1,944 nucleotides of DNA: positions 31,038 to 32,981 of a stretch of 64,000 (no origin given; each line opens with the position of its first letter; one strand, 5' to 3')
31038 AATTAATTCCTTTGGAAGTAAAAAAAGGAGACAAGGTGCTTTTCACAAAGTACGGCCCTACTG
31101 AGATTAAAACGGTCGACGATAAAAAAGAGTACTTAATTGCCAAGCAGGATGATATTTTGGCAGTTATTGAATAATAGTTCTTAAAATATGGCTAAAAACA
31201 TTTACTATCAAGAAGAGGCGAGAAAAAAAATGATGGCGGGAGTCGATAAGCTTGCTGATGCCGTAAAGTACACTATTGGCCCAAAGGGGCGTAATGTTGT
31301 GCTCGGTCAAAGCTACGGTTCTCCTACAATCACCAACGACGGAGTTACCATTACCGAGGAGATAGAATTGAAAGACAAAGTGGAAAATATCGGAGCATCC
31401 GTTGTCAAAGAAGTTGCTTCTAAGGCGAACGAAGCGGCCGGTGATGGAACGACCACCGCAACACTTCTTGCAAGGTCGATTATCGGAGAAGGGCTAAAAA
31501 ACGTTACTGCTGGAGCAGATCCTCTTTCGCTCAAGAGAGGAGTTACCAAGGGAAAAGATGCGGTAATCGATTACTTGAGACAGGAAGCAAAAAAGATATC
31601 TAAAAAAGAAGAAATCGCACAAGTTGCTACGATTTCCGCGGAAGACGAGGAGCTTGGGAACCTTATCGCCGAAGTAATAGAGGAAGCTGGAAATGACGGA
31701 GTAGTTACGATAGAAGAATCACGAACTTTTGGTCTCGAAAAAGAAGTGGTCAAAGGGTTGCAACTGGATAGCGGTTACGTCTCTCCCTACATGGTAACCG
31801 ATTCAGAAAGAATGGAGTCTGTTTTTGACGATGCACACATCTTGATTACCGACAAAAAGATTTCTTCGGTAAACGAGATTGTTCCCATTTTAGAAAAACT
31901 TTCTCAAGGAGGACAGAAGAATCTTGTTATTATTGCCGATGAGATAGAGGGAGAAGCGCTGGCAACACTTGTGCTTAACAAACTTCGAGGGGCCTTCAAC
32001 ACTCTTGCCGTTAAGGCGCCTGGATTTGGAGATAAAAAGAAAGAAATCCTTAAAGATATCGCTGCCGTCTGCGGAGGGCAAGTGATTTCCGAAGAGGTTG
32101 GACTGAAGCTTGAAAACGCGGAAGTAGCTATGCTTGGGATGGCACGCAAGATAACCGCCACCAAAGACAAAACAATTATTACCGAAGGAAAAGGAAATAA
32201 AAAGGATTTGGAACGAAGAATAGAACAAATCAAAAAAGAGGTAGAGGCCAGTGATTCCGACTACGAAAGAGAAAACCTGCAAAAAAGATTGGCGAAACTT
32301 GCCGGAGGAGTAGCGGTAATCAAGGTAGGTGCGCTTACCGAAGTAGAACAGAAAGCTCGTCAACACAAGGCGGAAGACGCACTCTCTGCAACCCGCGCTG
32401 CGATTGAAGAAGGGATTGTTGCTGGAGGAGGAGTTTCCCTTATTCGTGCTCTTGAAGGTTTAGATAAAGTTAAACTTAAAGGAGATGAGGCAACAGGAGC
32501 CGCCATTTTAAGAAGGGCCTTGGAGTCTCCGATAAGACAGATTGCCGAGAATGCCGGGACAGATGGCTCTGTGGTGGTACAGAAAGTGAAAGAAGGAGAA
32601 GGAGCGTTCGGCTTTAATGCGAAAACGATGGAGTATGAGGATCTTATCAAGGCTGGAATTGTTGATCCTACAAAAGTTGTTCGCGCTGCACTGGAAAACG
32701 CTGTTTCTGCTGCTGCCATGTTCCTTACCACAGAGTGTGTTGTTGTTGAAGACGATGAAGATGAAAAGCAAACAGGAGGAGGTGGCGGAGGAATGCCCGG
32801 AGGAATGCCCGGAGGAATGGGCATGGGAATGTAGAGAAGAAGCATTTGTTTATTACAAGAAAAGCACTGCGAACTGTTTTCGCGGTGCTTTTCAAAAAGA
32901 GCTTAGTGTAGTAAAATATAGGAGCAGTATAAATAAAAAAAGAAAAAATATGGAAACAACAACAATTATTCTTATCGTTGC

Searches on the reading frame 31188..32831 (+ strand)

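Call 60: search_protein_families(library=pfam, proteins=[window:31188-32831:+], max_evalue=0.00001)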
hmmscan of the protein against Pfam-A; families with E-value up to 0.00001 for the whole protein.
window:31188-32831:+ (548 aa): 1 family
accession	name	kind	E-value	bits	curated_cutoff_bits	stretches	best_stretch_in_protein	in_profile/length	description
PF00118.29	Cpn60_TCP1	-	7.1e-70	236.5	34.3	1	22-521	1-488/490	TCP-1/cpn60 chaperonin family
